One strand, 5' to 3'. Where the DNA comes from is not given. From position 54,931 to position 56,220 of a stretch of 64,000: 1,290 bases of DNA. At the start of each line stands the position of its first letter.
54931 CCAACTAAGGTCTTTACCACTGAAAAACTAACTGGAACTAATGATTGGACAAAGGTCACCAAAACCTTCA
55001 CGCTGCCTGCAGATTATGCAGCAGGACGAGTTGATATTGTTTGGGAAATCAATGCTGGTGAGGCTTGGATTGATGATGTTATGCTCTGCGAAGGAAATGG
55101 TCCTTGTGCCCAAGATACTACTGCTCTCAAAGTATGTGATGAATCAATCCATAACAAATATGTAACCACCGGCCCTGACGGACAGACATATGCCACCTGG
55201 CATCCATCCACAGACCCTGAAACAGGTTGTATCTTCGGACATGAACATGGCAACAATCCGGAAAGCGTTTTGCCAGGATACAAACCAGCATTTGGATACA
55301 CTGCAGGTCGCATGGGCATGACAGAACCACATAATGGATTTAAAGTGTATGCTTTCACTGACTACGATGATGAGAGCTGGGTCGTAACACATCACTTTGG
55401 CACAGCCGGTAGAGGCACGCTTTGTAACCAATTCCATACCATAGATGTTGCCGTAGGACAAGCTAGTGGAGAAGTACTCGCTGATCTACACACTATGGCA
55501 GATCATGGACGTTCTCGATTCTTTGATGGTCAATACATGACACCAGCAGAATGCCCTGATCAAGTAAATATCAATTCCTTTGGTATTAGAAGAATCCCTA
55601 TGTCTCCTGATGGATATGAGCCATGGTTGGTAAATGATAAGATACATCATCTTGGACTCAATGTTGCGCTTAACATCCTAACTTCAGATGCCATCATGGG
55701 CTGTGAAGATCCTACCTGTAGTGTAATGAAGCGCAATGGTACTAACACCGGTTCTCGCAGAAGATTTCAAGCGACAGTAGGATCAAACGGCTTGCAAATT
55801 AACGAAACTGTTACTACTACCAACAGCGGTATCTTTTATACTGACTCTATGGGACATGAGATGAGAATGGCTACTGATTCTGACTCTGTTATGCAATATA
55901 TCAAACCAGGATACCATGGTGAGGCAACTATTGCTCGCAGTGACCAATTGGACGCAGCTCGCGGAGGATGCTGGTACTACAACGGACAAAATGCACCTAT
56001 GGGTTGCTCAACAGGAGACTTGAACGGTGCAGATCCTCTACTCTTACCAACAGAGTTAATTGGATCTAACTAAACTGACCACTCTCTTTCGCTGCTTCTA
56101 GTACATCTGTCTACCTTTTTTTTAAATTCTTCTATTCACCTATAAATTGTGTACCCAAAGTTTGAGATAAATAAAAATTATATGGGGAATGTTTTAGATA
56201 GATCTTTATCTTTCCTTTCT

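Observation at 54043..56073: Secreted protein with a recently duplicated ~450-bp CBM-like module and a Cys/His-rich C-terminal domain of unknown function; composition looks atypical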

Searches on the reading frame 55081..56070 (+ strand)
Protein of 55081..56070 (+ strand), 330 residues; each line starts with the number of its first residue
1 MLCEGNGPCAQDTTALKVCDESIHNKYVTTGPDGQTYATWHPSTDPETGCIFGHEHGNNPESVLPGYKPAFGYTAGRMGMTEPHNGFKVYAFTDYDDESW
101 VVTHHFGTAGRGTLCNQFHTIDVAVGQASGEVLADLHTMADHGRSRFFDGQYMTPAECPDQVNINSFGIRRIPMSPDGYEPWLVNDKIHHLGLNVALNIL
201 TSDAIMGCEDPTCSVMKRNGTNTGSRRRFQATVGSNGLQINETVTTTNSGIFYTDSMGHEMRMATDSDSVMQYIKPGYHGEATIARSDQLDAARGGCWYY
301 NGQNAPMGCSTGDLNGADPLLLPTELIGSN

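Call 8: find_homologous_proteins(query=window:55105-56070:+, max_evalue=0.001)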
Query seq(322 aa) (322 aa): 38 proteins with E <= 0.001 among 686 candidates.
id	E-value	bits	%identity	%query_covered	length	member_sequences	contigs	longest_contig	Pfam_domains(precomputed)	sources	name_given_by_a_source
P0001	1.1e-54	204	41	89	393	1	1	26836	-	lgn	-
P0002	5.0e-53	199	41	86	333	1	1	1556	-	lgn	-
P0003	1.4e-50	191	40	82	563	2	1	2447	-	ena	-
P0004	3.3e-49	186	38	96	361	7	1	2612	-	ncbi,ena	-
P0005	6.9e-49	185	37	80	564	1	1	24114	-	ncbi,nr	ncbi:MAG: hypothetical protein MI924_16450 [Chloroflexales bacterium]|nr:hypothetical protein [Chlor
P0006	1.1e-48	184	40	80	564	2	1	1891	-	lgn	-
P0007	1.3e-46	178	38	85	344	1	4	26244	-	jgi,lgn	jgi:hypothetical protein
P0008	7.4e-44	169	37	80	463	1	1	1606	-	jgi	jgi:hypothetical protein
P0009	8.4e-43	165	38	81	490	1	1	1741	-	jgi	jgi:hypothetical protein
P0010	1.4e-42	164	40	78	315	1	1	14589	-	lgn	-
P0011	2.2e-42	164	39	80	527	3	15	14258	-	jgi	jgi:hypothetical protein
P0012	2.9e-42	163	37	89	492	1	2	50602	-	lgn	-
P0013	2.6e-40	157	37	81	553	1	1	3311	-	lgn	-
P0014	2.9e-40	157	36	87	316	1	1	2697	-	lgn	-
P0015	1.6e-39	154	37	62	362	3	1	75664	-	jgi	jgi:hypothetical protein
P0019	2.8e-33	134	45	51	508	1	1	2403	-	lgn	-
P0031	3.7e-21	94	30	75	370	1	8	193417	-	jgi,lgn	jgi:hypothetical protein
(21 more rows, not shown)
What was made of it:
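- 38 word-indexed hits (call 8).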

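Call 20: predict_structure(alignment_id=A1)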
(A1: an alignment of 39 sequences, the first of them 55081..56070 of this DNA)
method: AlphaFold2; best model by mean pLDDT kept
length: 330 residues; sequences in the alignment: 39
mean_pLDDT: 83.0   pTM: 0.84
mean pLDDT of the five models: 83.0, 82.3, 81.8, 80.8, 80.7
residues with pLDDT >= 90: 191; 70-90: 79; 50-70: 17; < 50: 43
segments of 3 or more residues with pLDDT < 50: 1-10, 289-321
pLDDT, mean of each block of 10 residues (from residue 1): 41 73 97 98 92 90 96 97 93 90 88 92 96 97 92 93 93 84 86 89 89 89 82 84 91 97 98 96 68 40 38 36 55
secondary structure, 60 per line:
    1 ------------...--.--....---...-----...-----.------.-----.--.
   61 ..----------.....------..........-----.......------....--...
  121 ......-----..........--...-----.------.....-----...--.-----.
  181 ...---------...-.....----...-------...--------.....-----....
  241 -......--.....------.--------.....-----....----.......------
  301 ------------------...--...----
elements in order: H21-24 E28-30 E36-38 H73-77 E87-93 E99-105 H112-115 E118-126 E132-141 E144-146 H159-163 E169-171 E180-183 E193-195 E197-201 E206-208 E216-218 E227-231 E237-240 H242-247 E250-254 E270-274 E280-283 H288-294

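Call 22: search_protein_representatives(alignment_id=A1)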
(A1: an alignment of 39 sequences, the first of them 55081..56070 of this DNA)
Query: 39 sequences, 396 profile positions. Proteins with E-value up to 0.001 (for the whole library): 1135; up to 1e-10: 944; up to 1e-30: 542. The best 150 are listed.
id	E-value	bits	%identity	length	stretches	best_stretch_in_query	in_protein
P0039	9.4e-117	407.2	-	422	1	20-396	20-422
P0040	1.6e-113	396.6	-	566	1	21-396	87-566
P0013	6.8e-113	394.5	-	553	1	20-396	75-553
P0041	1.0e-111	390.6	-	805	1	23-395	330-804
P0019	2.0e-110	386.3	-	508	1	5-396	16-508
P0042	1.5e-109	383.5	-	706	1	20-396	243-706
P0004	2.8e-108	379.3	-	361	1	61-396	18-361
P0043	4.1e-108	378.8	-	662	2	44-396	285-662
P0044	5.5e-108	378.4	-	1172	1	49-396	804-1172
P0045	7.9e-108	377.8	-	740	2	36-396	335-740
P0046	1.9e-107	376.6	-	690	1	39-396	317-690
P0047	8.9e-106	371.1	-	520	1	44-396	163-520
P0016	2.4e-105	369.6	-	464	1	42-392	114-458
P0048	5.2e-105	368.6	-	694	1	37-396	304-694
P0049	2.7e-104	366.2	-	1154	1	50-358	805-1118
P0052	1.4e-100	353.9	-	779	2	21-394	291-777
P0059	7.9e-97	341.6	-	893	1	19-373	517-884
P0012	9.6e-97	341.3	-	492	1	20-375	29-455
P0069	5.1e-93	329.1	-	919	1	50-396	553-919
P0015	1.7e-90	320.8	-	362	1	51-380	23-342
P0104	8.5e-86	305.3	-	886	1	38-363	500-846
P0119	1.7e-83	297.7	-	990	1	50-391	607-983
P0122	9.3e-83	295.3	-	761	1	50-395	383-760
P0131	1.2e-80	288.3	-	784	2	56-392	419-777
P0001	2.3e-78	280.8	-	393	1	1-380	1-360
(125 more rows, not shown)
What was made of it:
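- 1,135 representatives at E<=1e-3, 542 at E<=1e-30 (call 22).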

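Call 25: fold_search(model_id=the predicted structure, library=pdb)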
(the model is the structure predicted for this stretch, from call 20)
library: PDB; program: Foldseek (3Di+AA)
matches with E <= 10: 339; with E <= 0.001: 0
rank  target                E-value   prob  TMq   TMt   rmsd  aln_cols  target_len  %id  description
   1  3taw                  1.5e-01  0.20  0.14  0.13  13.0       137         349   13  Crystal structure of a putative glycoside hydrolase (BDI_3141) from Parabacteroides distasonis ATCC 8503 at 1.70 A resol (released 2011-08-24)
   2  5d9d                  1.7e-01  0.06  0.12  0.12  19.7       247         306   11  Luciferin-regenerating enzyme solved by SAD using synchrotron radiation at room temperature (released 2015-09-23)
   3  4yw1_A                2.2e-01  0.08  0.14  0.08  19.8       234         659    9  Crystal Structure of Streptococcus pneumoniae NanC, complex with Neu5Ac and Neu5Ac2en following soaking with 3'SL (released 2015-09-23)
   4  5d9b                  2.2e-01  0.06  0.13  0.14  18.9       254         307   11  Luciferin-regenerating enzyme solved by SIRAS using XFEL (refined against native data) (released 2015-09-23)
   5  4yz1_A                2.4e-01  0.07  0.14  0.08  19.7       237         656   10  Crystal Structure of Streptococcus pneumoniae NanC, apo structure. (released 2015-09-23)
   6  7esk_A                3.0e-01  0.08  0.11  0.09  14.0       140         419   14  Crystal structure of a L-rhamnose-alpha-1,4-D-glucuronate lyase from Fusarium oxysporum 12S, Ligand free form (released 2021-08-04)
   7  1p15_B                3.3e-01  0.18  0.11  0.14   5.2        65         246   14  Crystal structure of the D2 domain of RPTPa (released 2003-08-19)
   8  7fik_E                3.3e-01  0.02  0.10  0.04  24.9       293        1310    9  The cryo-EM structure of the CR subunit from X. laevis NPC (released 2022-11-09)
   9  2w38                  3.5e-01  0.08  0.13  0.11  19.1       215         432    9  Crystal structure of the pseudaminidase from Pseudomonas aeruginosa (released 2008-12-23)
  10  7fik_e                3.7e-01  0.05  0.14  0.05  22.9       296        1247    9  The cryo-EM structure of the CR subunit from X. laevis NPC (released 2022-11-09)
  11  3r67_A                3.9e-01  0.04  0.12  0.12  18.0       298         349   11  Crystal structure of a putative glycosidase (BT_4094) from BACTEROIDES THETAIOTAOMICRON VPI-5482 at 2.30 A resolution (released 2011-04-13)
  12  3r67_D                4.1e-01  0.04  0.12  0.12  18.3       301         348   11  Crystal structure of a putative glycosidase (BT_4094) from BACTEROIDES THETAIOTAOMICRON VPI-5482 at 2.30 A resolution (released 2011-04-13)
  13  4r40_A                4.3e-01  0.03  0.11  0.10  17.6       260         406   12  Crystal Structure of TolB/Pal complex from Yersinia pestis. (released 2014-09-03)
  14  6c7k_A                4.8e-01  0.05  0.17  0.13  19.2       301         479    7  Crystal structure of an ACO/RPE65 chimera (released 2018-04-25)
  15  4yz1_B                4.8e-01  0.05  0.14  0.08  19.8       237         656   10  Crystal Structure of Streptococcus pneumoniae NanC, apo structure. (released 2015-09-23)
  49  9kf6                  1.5e+00  0.02  0.15  0.12  22.7       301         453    9  Crystal structure of the reaction intermediate of Streptomyces sp. sulfotransferase Cpz4 involved in caprazamycins synth (released 2025-11-05)
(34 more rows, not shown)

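Call 29: search_solved_structures(query=A1, max_evalue=10)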
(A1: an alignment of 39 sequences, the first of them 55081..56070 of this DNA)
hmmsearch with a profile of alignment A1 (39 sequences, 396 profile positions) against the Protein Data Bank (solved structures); distinct sequences matched with E-value up to 10: 2.
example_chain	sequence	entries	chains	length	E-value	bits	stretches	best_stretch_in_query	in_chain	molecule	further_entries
5hpj_A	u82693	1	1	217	0.46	13.1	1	173-226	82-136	Carbonic anhydrase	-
5t2a_g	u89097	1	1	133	1.7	11.2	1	133-201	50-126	eL32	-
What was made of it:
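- On Alpha-carbonic anhydrase: The only trace is a profile-to-PDB hit at E=0.46 (5hpj; call 29).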

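Call 32: search_protein_families(library=pfam, alignment_id=A2, max_evalue=0.001)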
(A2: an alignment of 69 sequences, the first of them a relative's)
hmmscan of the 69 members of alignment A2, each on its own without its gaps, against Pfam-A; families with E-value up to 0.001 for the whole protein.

A. member 1, P0044 (1172 aa): 1 family
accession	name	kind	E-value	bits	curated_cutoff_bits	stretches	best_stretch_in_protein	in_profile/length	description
PF16656.11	Pur_ac_phosph_N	-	2e-06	28.7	30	1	64-134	14-92/93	Purple acid Phosphatase, N-terminal domain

B. families by the number of members that match (of 69 scanned): 36 families (the first 25 are shown)
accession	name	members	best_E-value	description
PF17957.7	Big_7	5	1.7e-36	Bacterial Ig domain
PF24517.2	CBM96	3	7.5e-30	Carbohydrate-binding module family 96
PF02018.23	CBM_4_9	3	1e-20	Carbohydrate binding domain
PF13313.11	DUF4082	2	6.5e-55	Domain of unknown function (DUF4082)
PF07691.17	PA14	2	1.1e-23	PA14 domain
PF16656.11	Pur_ac_phosph_N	2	2e-06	Purple acid Phosphatase, N-terminal domain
PF00404.24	Dockerin_1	2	2e-05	Dockerin type I domain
PF08305.17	NPCBM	1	2.9e-46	NPCBM/NEW2 domain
PF14885.12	GHL15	1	7e-23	Hypothetical glycosyl hydrolase family 15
PF09136.16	Glucodextran_B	1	3.3e-21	Glucodextranase, domain B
PF03422.21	CBM_6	1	1.2e-19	Carbohydrate binding module (family 6)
PF11721.14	Malectin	1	5.3e-19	Malectin domain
PF22637.2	CBM_4_9_1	1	5e-16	BppA domain 1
PF19077.6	Big_13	1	1.3e-13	Bacterial Ig-like domain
PF16841.11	CBM60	1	3.9e-13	Ca-dependent carbohydrate-binding module xylan-binding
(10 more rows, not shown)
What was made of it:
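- Fusion partners are glycan-binding modules rather than peptidoglycan-binding ones such as LysM, SH3 or PG_binding (call 32).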

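Call 36: find_related_loci(query=A1, collection=genome_contigs, flank=6000)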
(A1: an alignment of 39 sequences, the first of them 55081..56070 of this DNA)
Query A1 (330 aa) in genome_contigs; peptide patterns used: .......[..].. (x = any residue, [..] = any of these).
597 stretches matched a pattern; 512 encode a relative of the query (tblastn E <= 1e-3); the best 80 are kept; 80 distinct loci.
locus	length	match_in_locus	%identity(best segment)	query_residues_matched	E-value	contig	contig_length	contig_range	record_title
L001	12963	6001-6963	47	15-330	1e-90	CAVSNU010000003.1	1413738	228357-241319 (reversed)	MAG: uncultured Chloroflexia bacterium isolate MFD03066.bin.1.56 genome assembly, contig: contig_26848, whole genome sho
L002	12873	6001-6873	41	17-309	3e-60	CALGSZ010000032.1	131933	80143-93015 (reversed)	MAG TPA_asm: uncultured Chloroflexi bacterium isolate SRR5251193_bin.127_CONCOCT_v1.1_MAG genome assembly, contig: ERZ79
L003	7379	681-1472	44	17-277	9e-60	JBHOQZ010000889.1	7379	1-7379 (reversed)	MAG: Chloroflexota bacterium isolate A0_41 coassembly_Ak141_375206, whole genome shotgun sequence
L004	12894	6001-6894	36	11-310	1e-56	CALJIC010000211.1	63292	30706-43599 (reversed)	MAG TPA_asm: uncultured Roseiflexaceae bacterium isolate SRR5251193_bin.98_CONCOCT_v1.1_MAG genome assembly, contig: ERZ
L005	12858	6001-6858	37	19-277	1e-55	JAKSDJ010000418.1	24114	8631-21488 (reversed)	MAG: Chloroflexales bacterium isolate MAG.66 k141_2657281, whole genome shotgun sequence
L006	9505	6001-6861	39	1-278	5e-52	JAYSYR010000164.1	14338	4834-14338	MAG: Deinococcus sp. isolate GFS_13427 GFS_13427_163, whole genome shotgun sequence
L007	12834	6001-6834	36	17-283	2e-46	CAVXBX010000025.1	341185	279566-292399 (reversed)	MAG: uncultured Deinococcaceae bacterium isolate MFD02581.bin.2.137 genome assembly, contig: contig_50765, whole genome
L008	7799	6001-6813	32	19-275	2e-35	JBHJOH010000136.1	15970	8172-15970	MAG: Acidimicrobiia bacterium isolate al_S2C1326_1 S2Ck119_191668, whole genome shotgun sequence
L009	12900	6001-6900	32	14-298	4e-35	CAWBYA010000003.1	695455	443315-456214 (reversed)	MAG: uncultured Acidimicrobiia bacterium isolate MFD09779.bin.1.81 genome assembly, contig: contig_23962, whole genome s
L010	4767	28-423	50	19-146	1e-34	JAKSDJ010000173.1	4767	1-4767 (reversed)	MAG: Chloroflexales bacterium isolate MAG.66 k141_11960011, whole genome shotgun sequence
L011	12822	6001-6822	30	17-275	3e-32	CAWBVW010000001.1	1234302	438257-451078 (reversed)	MAG: uncultured bacterium isolate MFD09779.bin.1.214 genome assembly, contig: contig_17678, whole genome shotgun sequenc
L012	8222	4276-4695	44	19-162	9e-32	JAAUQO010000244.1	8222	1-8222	MAG: Oscillochloris sp. isolate RM1_1_4 NODE_2181_length_8222_cov_4.071155, whole genome shotgun sequence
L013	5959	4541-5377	31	17-278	1e-31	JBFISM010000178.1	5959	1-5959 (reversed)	MAG: Acidimicrobiia bacterium isolate Mix_sand13.2021.11.D.7 k141_3474020_length_5959_cov_13.5146, whole genome shotgun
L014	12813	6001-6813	32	19-275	2e-35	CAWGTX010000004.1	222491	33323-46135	MAG: uncultured bacterium isolate MFD09779.bin.1.245 genome assembly, contig: contig_5290, whole genome shotgun sequence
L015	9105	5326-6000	34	12-217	8e-31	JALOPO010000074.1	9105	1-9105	MAG: Gemmatimonadaceae bacterium isolate Prado131 scaffold_23871, whole genome shotgun sequence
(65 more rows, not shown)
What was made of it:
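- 512 loci in GTDB species representatives (call 36).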

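Call 39: find_encoding_contigs(protein=P0001, flank=8000, max_places=2)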
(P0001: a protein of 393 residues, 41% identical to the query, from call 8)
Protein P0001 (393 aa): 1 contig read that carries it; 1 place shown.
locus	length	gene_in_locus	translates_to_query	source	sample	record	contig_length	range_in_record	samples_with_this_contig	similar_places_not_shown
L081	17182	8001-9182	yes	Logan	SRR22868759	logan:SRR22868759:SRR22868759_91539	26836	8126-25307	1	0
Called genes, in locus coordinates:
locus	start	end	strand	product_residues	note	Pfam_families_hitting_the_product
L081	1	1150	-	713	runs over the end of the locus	PF01612:DNA_pol_A_exo1, PF00476:DNA_pol_A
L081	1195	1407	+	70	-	-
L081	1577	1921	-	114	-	PF14359:DUF4406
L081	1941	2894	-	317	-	-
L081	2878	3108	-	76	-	-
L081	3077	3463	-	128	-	-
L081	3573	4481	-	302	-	PF13481:AAA_25, PF03796:DnaB_C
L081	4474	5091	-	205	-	-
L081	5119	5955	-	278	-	-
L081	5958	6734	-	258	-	-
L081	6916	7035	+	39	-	-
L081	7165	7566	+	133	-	PF02945:Endonuclease_7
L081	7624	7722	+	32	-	-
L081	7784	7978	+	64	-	-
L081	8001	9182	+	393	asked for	-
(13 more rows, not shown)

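Call 40: find_encoding_contigs(protein=P0012, flank=8000, max_places=2)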
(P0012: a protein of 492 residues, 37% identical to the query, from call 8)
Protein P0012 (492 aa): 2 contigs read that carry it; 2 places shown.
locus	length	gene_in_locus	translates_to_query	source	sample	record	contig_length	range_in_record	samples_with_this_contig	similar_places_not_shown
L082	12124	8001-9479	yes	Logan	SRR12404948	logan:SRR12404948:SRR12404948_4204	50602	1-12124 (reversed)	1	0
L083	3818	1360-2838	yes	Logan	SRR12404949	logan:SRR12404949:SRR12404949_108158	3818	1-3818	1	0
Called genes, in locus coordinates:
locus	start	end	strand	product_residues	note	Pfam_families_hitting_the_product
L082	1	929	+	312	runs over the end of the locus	-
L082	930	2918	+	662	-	-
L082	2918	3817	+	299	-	-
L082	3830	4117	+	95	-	-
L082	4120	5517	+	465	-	-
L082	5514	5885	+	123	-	-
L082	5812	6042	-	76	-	-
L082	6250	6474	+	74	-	-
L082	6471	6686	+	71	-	-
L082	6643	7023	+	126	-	-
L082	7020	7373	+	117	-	-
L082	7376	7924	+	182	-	-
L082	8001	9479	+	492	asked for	-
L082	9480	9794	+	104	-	-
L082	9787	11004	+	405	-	-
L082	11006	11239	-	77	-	-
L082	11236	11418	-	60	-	-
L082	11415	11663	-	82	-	-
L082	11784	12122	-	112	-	?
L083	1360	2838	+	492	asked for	-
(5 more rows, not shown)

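Call 41: find_encoding_contigs(protein=P0015, flank=8000, max_places=2)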
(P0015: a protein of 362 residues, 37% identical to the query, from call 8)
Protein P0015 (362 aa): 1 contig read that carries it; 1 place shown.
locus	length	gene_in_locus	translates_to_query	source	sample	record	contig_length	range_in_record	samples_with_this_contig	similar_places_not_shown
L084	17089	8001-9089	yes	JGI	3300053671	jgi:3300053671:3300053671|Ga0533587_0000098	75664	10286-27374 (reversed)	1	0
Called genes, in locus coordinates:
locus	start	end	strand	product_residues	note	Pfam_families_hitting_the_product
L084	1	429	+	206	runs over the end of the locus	PF02796:HTH_7 (faint), PF13392:HNH_3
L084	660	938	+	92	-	-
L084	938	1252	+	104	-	-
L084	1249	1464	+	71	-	-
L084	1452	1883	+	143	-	PF04480:DUF559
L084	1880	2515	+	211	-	-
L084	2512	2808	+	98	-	-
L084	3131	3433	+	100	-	PF12844:HTH_19, PF13560:HTH_31, PF01381:HTH_3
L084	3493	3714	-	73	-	-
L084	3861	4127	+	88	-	-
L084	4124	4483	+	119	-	-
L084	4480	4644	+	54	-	-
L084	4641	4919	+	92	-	PF01844:HNH (weak)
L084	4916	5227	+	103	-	-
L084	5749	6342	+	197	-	-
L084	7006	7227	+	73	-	-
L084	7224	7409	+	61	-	-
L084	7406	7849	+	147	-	-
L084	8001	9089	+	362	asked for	-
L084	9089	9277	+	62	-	-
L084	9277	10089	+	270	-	PF01510:Amidase_2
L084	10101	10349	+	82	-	-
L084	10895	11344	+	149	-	-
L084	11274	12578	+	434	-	PF04466:Terminase_3, PF03237:Terminase_6N, PF17289:Terminase_6C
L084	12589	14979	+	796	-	PF04860:Phage_portal, PF04233:Phage_Mu_F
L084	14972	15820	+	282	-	-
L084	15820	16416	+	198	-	PF21939:Gp10_C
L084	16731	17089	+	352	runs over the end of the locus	PF20223:DUF6582 (weak)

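Call 42: search_protein_families(library=phrogs, proteins=[window:55081-56070:+, P0001, P0012, P0015, P0019, P0031], max_evalue=0.01)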
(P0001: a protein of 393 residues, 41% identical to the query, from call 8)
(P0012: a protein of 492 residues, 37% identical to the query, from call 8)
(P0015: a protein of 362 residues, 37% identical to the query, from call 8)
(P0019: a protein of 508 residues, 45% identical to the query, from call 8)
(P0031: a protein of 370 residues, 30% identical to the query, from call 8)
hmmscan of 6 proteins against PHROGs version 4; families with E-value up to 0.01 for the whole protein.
window:55081-56070:+ (330 aa): 0 families

P0001 (393 aa): 0 families

P0012 (492 aa): 0 families

P0015 (362 aa): 0 families

P0019 (508 aa): 0 families

P0031 (370 aa): 0 families

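Call 43: search_dna_similar(query=window:55081-56070:+, collection=phages, mode=protein, max_evalue=0.001, max_rows=30)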
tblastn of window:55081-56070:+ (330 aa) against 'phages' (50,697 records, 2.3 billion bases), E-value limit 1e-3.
No match.
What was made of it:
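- Tried and rejected: PHROGs (call 42) and tblastn against 50,697 GenBank phages (call 43) found no hit.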
